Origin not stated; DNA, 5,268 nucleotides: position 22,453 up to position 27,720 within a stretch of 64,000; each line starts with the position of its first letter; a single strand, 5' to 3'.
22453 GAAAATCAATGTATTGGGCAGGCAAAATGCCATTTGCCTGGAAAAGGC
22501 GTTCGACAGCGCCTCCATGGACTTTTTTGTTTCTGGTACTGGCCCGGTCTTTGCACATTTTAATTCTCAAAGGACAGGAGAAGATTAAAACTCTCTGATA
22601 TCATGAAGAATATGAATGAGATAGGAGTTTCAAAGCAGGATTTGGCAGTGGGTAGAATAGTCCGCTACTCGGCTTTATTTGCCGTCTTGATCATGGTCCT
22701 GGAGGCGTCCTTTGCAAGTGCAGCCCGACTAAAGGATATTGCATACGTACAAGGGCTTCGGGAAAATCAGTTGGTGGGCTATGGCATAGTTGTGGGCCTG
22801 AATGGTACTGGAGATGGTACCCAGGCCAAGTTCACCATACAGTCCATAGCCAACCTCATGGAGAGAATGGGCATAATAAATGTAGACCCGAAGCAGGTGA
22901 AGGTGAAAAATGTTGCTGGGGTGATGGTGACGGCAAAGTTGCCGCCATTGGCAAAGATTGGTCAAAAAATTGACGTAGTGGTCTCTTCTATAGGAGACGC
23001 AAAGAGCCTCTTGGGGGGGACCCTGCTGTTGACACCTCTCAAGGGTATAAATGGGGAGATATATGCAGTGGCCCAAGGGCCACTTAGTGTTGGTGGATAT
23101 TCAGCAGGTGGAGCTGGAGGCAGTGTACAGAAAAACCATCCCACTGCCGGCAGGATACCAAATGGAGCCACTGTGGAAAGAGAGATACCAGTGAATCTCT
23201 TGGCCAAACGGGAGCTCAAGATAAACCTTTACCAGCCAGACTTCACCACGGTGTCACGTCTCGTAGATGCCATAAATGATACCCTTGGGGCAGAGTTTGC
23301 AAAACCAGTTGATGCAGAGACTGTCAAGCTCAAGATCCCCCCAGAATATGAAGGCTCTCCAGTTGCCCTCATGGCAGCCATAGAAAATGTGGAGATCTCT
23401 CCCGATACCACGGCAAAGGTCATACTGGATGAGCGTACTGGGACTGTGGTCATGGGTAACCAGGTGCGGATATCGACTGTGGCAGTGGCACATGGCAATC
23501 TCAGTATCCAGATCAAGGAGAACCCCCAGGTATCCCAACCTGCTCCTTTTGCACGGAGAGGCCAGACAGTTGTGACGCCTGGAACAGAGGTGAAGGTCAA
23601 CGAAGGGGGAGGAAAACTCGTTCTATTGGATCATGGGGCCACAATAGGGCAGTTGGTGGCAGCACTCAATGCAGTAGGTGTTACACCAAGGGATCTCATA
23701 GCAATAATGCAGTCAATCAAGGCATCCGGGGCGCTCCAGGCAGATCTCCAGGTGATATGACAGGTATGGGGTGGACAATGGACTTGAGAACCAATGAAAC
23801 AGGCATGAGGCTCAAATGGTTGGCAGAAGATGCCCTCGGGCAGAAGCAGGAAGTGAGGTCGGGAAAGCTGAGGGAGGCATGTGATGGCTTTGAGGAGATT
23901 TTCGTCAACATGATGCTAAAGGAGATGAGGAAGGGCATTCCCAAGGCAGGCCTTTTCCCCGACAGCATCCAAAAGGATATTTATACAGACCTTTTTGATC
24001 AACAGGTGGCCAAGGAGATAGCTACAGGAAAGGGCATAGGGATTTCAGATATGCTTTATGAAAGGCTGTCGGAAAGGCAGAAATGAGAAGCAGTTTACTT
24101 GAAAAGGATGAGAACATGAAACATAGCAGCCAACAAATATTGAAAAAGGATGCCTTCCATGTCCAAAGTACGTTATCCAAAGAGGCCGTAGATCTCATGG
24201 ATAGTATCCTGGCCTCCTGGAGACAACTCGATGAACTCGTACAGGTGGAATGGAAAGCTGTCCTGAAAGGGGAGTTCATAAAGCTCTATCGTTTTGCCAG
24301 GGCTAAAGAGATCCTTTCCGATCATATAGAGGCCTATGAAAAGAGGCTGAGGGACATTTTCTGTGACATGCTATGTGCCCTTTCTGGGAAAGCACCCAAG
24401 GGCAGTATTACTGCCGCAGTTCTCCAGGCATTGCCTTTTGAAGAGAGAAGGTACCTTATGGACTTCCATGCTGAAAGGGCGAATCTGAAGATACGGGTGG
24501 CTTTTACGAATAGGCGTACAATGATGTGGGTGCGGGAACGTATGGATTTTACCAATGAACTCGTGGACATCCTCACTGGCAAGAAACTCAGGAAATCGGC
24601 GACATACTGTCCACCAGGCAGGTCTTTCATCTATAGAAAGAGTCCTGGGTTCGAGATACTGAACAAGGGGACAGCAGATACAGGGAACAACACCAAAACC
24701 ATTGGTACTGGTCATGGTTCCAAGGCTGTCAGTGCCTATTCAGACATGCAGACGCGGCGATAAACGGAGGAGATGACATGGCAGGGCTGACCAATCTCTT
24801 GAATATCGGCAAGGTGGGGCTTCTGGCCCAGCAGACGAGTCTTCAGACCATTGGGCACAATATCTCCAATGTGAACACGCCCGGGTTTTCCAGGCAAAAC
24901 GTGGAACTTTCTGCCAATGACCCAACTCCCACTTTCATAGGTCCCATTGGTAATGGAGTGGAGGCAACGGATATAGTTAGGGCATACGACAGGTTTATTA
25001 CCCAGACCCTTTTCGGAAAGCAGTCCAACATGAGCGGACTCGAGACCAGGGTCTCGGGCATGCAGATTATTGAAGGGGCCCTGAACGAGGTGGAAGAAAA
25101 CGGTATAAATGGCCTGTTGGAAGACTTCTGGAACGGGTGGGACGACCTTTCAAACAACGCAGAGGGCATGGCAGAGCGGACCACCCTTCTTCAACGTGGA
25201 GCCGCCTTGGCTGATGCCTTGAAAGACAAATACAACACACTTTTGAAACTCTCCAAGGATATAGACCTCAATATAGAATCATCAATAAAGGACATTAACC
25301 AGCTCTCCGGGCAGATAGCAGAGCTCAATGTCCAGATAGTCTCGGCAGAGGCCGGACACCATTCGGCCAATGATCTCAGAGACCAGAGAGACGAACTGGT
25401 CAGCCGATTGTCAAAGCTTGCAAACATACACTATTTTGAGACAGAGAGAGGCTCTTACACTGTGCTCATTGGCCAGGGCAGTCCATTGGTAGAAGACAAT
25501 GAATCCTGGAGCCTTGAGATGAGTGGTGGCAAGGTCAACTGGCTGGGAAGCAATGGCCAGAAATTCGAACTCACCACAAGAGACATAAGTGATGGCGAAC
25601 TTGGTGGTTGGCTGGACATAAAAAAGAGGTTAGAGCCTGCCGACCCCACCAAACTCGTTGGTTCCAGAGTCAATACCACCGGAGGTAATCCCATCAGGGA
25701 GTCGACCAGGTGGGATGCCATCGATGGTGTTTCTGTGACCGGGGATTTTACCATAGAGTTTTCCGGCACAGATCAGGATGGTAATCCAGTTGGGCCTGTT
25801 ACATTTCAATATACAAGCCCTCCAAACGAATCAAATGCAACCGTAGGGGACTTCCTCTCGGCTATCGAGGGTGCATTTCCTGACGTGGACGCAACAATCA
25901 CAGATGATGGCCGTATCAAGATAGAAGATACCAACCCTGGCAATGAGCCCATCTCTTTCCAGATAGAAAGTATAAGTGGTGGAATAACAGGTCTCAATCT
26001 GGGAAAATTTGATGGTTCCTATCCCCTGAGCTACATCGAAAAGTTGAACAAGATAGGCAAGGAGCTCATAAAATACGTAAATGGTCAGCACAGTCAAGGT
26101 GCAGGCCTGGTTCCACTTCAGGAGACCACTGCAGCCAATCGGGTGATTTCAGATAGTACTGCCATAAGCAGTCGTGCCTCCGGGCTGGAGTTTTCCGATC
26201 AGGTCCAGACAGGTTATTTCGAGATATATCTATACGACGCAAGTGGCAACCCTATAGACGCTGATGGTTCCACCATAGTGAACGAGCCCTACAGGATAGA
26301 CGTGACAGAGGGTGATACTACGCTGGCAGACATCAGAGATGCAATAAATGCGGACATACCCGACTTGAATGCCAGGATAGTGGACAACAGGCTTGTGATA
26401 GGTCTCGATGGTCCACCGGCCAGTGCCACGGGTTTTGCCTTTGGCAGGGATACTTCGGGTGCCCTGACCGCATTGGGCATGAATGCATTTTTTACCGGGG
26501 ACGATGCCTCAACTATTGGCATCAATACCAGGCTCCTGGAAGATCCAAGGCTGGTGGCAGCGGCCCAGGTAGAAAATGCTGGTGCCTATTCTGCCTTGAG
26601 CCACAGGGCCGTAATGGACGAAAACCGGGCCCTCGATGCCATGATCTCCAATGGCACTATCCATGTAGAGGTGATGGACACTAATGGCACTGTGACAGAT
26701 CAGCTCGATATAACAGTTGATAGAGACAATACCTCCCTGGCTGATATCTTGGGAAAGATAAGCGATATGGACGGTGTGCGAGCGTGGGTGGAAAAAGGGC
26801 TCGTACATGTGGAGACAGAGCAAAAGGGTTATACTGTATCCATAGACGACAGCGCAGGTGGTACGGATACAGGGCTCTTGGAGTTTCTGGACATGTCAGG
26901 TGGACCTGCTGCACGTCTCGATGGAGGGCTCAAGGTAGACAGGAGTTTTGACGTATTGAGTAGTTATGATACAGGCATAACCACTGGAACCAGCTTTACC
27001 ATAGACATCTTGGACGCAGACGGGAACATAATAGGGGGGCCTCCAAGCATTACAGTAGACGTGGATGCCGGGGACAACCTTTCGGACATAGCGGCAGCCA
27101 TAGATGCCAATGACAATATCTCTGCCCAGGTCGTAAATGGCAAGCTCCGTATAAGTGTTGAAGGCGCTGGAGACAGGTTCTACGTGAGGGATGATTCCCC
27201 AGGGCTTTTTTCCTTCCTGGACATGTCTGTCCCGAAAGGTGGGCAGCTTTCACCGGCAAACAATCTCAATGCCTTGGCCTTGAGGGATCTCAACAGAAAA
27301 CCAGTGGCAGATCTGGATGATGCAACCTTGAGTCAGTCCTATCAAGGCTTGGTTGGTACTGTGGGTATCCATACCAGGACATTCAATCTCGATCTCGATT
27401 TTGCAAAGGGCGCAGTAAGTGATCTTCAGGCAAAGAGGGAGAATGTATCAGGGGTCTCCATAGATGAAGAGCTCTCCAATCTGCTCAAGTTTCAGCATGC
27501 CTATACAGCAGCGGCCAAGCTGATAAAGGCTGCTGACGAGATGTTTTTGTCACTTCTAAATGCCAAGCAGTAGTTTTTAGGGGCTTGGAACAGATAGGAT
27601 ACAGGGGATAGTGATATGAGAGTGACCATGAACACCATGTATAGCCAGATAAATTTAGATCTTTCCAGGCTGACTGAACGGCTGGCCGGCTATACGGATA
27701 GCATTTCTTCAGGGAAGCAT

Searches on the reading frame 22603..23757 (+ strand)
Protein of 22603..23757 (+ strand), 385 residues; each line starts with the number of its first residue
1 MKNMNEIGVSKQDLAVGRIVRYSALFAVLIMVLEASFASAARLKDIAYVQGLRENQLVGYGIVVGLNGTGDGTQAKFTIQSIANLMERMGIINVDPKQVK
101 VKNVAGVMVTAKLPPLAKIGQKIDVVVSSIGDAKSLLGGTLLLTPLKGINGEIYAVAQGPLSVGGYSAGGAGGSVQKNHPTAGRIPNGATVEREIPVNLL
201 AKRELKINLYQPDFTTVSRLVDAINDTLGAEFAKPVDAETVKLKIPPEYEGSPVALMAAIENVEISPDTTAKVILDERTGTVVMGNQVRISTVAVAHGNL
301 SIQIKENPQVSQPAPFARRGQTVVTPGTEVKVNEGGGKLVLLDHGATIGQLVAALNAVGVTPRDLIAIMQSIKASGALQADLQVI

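Call 58: search_protein_families(library=pfam, proteins=[window:22603-23757:+], max_evalue=0.001)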
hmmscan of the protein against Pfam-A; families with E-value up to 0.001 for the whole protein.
window:22603-23757:+ (385 aa): 1 family
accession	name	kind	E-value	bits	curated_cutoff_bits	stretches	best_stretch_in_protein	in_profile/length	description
PF02119.21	FlgI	-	2.8e-144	480.7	25.3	1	42-384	1-343/343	Flagellar P-ring protein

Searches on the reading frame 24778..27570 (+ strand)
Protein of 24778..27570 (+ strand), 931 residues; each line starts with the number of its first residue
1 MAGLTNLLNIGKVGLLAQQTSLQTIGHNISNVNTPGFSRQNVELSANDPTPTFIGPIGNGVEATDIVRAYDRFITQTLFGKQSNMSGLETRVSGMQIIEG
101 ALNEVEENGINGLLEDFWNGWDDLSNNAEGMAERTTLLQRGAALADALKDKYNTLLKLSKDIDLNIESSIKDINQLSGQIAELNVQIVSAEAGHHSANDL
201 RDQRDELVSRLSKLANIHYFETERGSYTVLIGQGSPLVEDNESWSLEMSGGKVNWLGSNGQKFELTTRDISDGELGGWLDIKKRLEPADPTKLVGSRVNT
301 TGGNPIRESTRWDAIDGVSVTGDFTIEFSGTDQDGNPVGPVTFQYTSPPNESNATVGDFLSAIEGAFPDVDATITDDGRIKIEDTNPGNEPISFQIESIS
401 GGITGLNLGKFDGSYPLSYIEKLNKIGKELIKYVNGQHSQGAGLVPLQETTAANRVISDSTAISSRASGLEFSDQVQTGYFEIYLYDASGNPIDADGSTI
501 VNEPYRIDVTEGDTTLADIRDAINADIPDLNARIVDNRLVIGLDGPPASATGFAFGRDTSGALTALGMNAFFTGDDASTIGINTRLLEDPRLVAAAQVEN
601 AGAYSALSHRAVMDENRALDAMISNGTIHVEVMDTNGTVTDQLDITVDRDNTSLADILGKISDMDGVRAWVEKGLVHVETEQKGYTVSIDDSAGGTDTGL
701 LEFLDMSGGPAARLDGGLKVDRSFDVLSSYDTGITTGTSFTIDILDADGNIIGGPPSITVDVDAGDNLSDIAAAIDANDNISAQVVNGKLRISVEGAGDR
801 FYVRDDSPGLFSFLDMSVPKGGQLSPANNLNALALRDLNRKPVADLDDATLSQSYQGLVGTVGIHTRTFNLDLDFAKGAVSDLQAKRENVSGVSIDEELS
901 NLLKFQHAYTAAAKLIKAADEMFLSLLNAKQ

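Call 58: search_protein_families(library=pfam, proteins=[window:24778-27570:+], max_evalue=0.001)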
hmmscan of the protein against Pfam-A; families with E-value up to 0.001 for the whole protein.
window:24778-27570:+ (931 aa): 4 families
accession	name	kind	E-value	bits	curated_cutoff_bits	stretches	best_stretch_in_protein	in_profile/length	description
PF22638.1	FlgK_D1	-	1.8e-48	165.6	28.6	1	97-286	3-197/233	Flagellar hook-associated protein FlgK helical domain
PF06429.18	Flg_bbr_C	-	1.2e-10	41.2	23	1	890-928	7-45/46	Flagellar basal body rod FlgEFG protein C-terminal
PF07196.18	Flagellin_IN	-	1.3e-07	32.2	22.7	2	498-541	7-51/55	Flagellin hook IN motif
PF00460.25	Flg_bb_rod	-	7.3e-05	23.1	20.7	1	9-37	2-30/31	Flagella basal body rod protein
